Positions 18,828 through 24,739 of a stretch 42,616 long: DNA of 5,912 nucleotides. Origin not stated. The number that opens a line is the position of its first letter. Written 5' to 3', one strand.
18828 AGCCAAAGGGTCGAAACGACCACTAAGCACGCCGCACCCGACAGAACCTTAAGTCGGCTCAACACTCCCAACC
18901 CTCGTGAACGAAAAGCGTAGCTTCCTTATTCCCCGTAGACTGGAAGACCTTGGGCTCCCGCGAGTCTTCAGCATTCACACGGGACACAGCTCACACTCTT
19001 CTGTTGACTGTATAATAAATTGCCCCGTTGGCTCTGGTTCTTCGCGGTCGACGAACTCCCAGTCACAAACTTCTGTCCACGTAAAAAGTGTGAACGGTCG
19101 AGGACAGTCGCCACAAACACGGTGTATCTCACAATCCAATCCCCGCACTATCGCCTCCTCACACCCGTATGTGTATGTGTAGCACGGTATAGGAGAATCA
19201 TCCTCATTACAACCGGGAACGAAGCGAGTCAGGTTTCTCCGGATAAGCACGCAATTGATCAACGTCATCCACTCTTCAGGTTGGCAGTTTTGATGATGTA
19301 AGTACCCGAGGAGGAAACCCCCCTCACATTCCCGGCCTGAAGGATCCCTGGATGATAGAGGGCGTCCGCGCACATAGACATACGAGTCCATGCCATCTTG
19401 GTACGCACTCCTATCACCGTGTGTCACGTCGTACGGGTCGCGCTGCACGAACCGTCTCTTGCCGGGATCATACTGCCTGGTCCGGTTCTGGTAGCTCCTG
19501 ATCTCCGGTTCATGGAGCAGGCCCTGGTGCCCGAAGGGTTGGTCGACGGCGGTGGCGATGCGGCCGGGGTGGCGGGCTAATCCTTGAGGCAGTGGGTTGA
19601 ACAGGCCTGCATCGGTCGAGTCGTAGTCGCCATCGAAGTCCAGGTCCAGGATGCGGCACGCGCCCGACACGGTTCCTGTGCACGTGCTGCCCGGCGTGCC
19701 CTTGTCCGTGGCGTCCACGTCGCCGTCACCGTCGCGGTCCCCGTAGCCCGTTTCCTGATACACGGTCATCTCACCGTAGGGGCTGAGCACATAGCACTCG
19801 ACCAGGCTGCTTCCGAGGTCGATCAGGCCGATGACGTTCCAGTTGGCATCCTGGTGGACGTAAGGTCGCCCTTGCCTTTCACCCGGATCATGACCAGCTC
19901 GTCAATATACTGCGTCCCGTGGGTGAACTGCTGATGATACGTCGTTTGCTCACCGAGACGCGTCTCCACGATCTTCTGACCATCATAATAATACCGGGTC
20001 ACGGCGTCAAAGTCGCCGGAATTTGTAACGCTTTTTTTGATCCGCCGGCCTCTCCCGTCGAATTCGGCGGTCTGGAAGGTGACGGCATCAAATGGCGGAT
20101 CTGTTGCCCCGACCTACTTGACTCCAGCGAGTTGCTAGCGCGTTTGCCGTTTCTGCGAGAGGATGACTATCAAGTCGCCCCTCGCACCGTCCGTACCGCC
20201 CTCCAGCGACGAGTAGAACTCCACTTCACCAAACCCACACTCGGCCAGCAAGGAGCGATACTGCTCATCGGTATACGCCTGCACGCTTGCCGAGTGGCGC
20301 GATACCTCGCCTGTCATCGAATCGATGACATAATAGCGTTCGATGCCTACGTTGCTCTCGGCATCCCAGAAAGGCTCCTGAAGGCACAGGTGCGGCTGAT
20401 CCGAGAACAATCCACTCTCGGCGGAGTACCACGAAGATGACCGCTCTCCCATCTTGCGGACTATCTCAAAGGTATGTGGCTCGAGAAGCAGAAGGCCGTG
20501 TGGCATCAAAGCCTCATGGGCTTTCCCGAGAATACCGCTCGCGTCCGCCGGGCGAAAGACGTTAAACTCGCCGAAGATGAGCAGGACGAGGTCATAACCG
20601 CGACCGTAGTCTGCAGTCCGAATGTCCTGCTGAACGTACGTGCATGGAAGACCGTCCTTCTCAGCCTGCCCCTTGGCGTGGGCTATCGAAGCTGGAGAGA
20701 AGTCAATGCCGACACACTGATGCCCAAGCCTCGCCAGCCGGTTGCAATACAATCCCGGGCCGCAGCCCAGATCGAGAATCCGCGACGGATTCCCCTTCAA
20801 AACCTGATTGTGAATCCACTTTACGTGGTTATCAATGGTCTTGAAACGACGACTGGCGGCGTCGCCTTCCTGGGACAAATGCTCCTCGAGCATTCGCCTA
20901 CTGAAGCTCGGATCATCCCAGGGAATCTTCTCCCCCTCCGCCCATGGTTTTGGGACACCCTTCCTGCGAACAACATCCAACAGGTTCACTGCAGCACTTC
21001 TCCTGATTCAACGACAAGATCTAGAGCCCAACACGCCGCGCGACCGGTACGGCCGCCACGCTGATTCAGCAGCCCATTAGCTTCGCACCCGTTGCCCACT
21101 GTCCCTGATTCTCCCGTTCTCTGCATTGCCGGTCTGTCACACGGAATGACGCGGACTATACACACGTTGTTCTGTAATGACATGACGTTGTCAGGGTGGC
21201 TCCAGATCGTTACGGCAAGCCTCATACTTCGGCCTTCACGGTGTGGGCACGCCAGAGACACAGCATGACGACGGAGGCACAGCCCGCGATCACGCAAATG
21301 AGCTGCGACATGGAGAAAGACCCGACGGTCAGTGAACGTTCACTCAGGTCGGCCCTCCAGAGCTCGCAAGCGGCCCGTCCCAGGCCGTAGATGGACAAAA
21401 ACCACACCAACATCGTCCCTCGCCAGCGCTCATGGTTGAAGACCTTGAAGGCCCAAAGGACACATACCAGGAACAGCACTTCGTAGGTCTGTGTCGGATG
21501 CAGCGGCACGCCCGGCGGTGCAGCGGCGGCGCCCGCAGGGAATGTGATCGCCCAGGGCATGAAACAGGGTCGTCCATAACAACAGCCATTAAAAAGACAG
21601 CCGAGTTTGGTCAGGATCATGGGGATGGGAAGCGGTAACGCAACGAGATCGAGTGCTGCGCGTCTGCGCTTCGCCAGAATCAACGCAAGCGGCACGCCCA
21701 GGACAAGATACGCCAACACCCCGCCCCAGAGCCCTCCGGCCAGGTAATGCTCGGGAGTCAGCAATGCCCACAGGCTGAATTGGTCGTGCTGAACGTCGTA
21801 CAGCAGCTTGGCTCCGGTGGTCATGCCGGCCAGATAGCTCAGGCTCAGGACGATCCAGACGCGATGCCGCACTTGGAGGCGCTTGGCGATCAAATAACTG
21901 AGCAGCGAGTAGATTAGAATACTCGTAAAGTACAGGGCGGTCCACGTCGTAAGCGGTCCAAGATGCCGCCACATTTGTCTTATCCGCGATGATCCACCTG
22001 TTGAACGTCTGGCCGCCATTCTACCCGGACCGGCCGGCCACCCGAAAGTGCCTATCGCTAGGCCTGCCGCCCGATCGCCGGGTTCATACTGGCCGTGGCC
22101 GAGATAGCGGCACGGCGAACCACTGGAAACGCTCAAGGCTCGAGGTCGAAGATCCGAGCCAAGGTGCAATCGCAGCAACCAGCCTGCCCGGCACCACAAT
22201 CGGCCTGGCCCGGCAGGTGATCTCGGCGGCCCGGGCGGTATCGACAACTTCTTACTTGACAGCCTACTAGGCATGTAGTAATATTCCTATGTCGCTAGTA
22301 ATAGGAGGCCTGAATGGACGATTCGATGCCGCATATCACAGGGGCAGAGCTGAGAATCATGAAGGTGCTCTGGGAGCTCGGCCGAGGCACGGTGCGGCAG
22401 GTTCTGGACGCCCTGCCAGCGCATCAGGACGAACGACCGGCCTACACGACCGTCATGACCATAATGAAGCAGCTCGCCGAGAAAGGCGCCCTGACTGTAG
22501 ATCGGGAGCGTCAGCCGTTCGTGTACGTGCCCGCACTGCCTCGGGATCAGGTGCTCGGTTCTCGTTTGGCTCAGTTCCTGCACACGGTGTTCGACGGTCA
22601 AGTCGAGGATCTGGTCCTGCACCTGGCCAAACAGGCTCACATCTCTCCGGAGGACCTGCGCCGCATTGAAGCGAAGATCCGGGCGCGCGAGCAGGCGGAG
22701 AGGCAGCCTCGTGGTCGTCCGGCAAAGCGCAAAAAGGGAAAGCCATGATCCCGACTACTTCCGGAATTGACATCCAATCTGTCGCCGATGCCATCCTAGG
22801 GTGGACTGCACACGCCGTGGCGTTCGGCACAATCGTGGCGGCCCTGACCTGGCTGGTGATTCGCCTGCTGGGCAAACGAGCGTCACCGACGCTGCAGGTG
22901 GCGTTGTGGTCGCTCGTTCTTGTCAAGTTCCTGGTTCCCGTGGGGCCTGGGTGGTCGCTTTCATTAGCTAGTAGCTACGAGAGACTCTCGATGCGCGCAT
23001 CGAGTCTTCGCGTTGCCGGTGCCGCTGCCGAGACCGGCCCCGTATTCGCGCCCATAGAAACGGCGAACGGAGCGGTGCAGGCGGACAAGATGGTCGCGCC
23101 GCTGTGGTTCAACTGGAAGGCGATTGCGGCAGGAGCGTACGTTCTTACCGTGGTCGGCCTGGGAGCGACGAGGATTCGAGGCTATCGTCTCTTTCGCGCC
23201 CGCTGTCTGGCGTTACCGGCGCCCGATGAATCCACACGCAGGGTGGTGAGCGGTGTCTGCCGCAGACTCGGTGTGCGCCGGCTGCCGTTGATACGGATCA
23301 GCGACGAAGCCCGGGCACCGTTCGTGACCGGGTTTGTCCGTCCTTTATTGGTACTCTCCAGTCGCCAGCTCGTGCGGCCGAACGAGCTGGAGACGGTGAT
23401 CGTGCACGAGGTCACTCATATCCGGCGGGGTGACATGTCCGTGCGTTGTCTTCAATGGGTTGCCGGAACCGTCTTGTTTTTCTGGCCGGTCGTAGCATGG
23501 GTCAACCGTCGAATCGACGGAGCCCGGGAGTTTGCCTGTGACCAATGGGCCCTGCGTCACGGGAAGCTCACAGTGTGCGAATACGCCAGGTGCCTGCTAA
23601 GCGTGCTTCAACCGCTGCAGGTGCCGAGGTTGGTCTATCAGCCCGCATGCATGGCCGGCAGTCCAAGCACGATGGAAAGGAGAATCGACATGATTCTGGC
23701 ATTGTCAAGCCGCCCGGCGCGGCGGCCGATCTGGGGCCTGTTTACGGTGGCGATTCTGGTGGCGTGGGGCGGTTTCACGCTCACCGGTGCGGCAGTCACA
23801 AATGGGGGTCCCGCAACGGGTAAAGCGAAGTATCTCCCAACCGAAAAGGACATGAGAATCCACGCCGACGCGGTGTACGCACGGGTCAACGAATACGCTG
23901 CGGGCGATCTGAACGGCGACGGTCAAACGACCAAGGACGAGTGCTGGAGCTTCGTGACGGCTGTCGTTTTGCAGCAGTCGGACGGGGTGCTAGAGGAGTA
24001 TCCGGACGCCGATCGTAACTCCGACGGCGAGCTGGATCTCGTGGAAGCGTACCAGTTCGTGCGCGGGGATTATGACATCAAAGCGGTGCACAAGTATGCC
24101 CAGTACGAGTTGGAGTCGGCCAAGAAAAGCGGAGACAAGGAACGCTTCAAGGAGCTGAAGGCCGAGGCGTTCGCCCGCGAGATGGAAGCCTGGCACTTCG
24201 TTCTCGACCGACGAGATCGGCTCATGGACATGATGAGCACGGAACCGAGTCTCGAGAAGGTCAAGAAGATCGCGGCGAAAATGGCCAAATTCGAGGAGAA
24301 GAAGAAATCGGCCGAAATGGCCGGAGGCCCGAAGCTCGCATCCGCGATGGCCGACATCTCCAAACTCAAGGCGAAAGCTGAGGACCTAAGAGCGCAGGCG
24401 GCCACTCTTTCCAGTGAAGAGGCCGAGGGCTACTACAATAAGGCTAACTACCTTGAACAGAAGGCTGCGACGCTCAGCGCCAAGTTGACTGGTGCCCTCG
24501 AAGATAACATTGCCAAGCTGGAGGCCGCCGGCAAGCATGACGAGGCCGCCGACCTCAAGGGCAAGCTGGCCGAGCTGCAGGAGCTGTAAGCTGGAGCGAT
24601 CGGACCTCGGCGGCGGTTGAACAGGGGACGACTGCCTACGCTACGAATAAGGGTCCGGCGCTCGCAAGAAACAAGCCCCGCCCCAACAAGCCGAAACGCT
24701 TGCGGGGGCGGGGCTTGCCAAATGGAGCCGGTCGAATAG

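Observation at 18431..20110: An orphan Rhs C-terminal module with a downstream small membrane protein in the immunity position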

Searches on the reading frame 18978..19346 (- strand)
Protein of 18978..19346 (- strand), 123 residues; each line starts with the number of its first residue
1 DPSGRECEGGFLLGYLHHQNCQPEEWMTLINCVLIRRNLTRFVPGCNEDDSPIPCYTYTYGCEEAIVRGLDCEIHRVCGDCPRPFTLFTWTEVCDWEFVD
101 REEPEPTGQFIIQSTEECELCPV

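Call 39: find_homologous_proteins(query=window:18978-19346:-, max_evalue=10)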
Query seq(123 aa): 1 candidates shared short words with the query, none scored E <= 10.
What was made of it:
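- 18978..19334 (-): Variable C-terminal tip: 119 aa, 12 Cys, no known domain. The stop codon is at 18975-18977. No homologue in 5.8 billion proteins (call 39).
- Tried and rejected: A tip-only search of 5.8 billion proteins found nothing (call 39).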

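Call 73: predict_structure(protein=window:18978-19346:-)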
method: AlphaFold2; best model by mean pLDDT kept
length: 123 residues; sequences in the alignment: 1
mean_pLDDT: 31.3   pTM: 0.23
mean pLDDT of the five models: 31.3, 31.2, 30.1, 29.7, 29.2
residues with pLDDT >= 90: 0; 70-90: 0; 50-70: 0; < 50: 123
segments of 3 or more residues with pLDDT < 50: 1-123
pLDDT, mean of each block of 10 residues (from residue 1): 26 28 28 37 40 42 31 34 29 26 31 27 25
secondary structure, 60 per line:
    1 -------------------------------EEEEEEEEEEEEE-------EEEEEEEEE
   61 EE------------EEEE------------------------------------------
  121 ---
elements in order: E32-44 E52-62 E75-78
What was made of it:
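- Tried and rejected: AF2 of the tip without an alignment gave pLDDT 31 and is unusable, so no fold search was run (call 73).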

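Call 80: search_protein_families(library=pfam, max_evalue=0.05, proteins=[window:18978-19334:-])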
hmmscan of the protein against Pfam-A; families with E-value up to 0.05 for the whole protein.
seq(119 aa): 0 families

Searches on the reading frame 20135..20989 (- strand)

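Call 6: search_protein_families(library=pfam, max_evalue=0.1, proteins=[window:20135-20989:-])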
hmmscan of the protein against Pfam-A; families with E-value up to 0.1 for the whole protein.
window:20135-20989:- (284 aa): 13 families
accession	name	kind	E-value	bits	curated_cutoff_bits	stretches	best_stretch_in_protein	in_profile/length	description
PF13649.12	Methyltransf_25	-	6.7e-18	65.6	27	1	71-165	1-97/97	Methyltransferase domain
PF08241.18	Methyltransf_11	-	7.4e-13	49.4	21.2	1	72-168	1-94/95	Methyltransferase domain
PF13847.12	Methyltransf_31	-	7.7e-13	48.8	27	1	70-173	6-113/145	Methyltransferase domain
PF08242.18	Methyltransf_12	-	1.2e-09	39.2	30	1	72-167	1-98/98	Methyltransferase domain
PF13489.12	Methyltransf_23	-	2.8e-09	37.3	27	1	65-173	20-120/164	Methyltransferase domain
PF03848.20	TehB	-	8.8e-06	25.7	20.4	1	61-136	24-100/193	Tellurite resistance protein TehB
PF23525.1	Methyltransf_36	-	1.3e-05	25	27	1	40-84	12-57/268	AprA MT2-like domain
PF05175.20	MTS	-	0.00013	22.1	23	1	65-166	28-135/170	Methyltransferase small domain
PF05401.17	NodS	-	0.0038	17.5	24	1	67-137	43-112/201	Nodulation protein S (NodS)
PF05724.17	TPMT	-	0.0092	16.1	26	1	64-109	33-79/218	Thiopurine S-methyltransferase (TPMT)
PF02353.26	CMAS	-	0.01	15.6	27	1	69-181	64-176/273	Mycolic acid cyclopropane synthetase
PF06325.19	PrmA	-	0.025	14.5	22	1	56-114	152-209/296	Ribosomal protein L11 methyltransferase (PrmA)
PF13679.12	Methyltransf_32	-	0.026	14.9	27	1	49-114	3-78/143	Methyltransferase domain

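Call 7: search_protein_families(library=ncbifam, max_evalue=0.1, proteins=[window:20135-20989:-])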
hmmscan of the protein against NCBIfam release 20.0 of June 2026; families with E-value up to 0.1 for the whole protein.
window:20135-20989:- (284 aa): 48 families (the best 25 are shown)
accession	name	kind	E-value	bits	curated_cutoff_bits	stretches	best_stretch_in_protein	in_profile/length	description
TIGR01983.1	UbiG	equivalog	3.1e-12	46.3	102.95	1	55-169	36-151/228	bifunctional 2-polyprenyl-6-hydroxyphenol methylase/3-demethylubiquinol 3-O-methyltransferase UbiG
NF041820.1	daptide_MTase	equivalog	2.8e-11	43.4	175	1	64-175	33-148/243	daptide-type RiPP biosynthesis methyltransferase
NF043040.1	corrin_prot_MT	hypoth_equivalog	1.3e-10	41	180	1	53-169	28-147/216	corrinoid protein-associated methyltransferase CpaM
TIGR02021.1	BchM-ChlM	equivalog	1.2e-09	37.9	158.9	1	50-136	39-123/218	magnesium protoporphyrin IX methyltransferase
NF008992.0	PRK12335.1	equivalog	1.9e-08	33.8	303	1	46-136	102-191/289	SAM-dependent methyltransferase TehB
TIGR00477.1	tehB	equivalog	9.8e-08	31.6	219.5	1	44-136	51-142/238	tellurite resistance methyltransferase TehB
NF045667.1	MTase_DVU1556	equivalog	1.3e-07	31.3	155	1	69-169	24-119/213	DVU_1556 family methyltransferase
NF051855.1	GlySarMtaseBact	equivalog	4.9e-07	29.6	350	1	63-280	49-256/259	glycine/sarcosine N-methyltransferase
TIGR02072.1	BioC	equivalog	8e-07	29.1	184.95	1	56-135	24-101/244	malonyl-ACP O-methyltransferase BioC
NF001244.0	PRK00216.1-5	equivalog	1.1e-05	24.8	216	1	58-145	36-132/236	bifunctional demethylmenaquinone methyltransferase/2-methoxy-6-polyprenyl-1,4-benzoquinol methylase UbiE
TIGR01934.1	MenG_MenH_UbiE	subfamily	1.7e-05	24.2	158.35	1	61-165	33-137/223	ubiquinone/menaquinone biosynthesis methyltransferase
NF040539.1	AST_met_ArsM_2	exception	1.8e-05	24.8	240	1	56-111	45-103/262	putative arsinothricin biosynthesis methyltransferase ArsM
TIGR00740.1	TIGR00740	equivalog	2e-05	24.4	193.3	1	60-170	47-160/239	carboxy-S-adenosyl-L-methionine synthase CmoA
NF008264.0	PRK11036.1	equivalog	3.2e-05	23.5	366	1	64-117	41-94/261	tRNA uridine 5-oxyacetic acid(34) methyltransferase CmoM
TIGR04290.1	meth_Rta_06860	hypoth_equivalog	3.2e-05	23.5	300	1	62-138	46-122/226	TIGR04290 family methyltransferase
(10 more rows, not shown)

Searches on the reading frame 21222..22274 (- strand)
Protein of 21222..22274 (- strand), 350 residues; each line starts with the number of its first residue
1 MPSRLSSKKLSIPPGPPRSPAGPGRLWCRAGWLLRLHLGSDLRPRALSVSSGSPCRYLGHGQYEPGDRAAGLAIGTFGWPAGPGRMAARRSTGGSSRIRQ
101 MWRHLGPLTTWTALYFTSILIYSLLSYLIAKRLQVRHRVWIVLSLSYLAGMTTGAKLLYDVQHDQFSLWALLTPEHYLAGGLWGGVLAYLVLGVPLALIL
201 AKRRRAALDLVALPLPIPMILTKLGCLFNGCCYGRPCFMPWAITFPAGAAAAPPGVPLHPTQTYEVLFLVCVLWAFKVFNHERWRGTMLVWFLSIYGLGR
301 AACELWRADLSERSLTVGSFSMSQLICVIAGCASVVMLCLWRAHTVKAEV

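Call 6: search_protein_families(library=pfam, max_evalue=0.1, proteins=[window:21222-22274:-])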
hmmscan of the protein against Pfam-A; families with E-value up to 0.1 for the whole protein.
window:21222-22274:- (350 aa): 1 family
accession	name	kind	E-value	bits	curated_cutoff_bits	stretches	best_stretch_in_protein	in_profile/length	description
PF01790.23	LGT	-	4.7e-29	101.9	24.9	1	109-339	12-239/240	Prolipoprotein diacylglyceryl transferase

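Call 7: search_protein_families(library=ncbifam, max_evalue=0.1, proteins=[window:21222-22274:-])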
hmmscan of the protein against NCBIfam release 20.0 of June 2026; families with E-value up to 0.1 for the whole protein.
window:21222-22274:- (350 aa): 4 families
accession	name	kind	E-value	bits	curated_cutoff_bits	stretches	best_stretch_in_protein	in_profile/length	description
NF000778.0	PRK00052.3-4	equivalog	3.2e-22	79.4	334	1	119-340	24-243/252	prolipoprotein diacylglyceryl transferase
TIGR00544.1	lgt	equivalog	4.4e-14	52.5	118.9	1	110-340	23-268/280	prolipoprotein diacylglyceryl transferase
NF000775.0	PRK00052.2-5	equivalog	2.6e-05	23.7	428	1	209-273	142-208/288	prolipoprotein diacylglyceryl transferase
NF009611.0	PRK13108.1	equivalog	0.043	12.8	636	0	181-312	102-249/476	prolipoprotein diacylglyceryl transferase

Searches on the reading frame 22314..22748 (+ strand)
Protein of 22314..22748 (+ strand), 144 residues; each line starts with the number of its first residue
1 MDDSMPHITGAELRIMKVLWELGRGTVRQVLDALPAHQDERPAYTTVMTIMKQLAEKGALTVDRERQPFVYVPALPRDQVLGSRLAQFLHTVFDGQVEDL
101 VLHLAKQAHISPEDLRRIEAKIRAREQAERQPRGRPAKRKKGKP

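Call 74: search_protein_families(library=pfam, max_evalue=0.001, proteins=[window:22314-22748:+])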
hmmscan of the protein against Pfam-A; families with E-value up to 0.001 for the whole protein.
window:22314-22748:+ (144 aa): 1 family
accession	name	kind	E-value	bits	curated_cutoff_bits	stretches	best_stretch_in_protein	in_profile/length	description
PF03965.22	Penicillinase_R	-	1.2e-28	100.2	22.6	1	8-123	1-114/115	Penicillinase repressor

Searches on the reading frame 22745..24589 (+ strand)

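Call 74: search_protein_families(library=pfam, max_evalue=0.001, proteins=[window:22745-24589:+])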
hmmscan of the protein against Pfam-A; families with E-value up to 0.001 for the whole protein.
window:22745-24589:+ (614 aa): 2 families
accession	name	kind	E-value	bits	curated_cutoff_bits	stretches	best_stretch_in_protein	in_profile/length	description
PF05569.17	Peptidase_M56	-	5.1e-34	118.2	31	1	28-317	10-296/296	BlaR1 peptidase M56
PF01435.24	Peptidase_M48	-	7e-05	23.2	20.3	1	164-270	7-115/186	Peptidase family M48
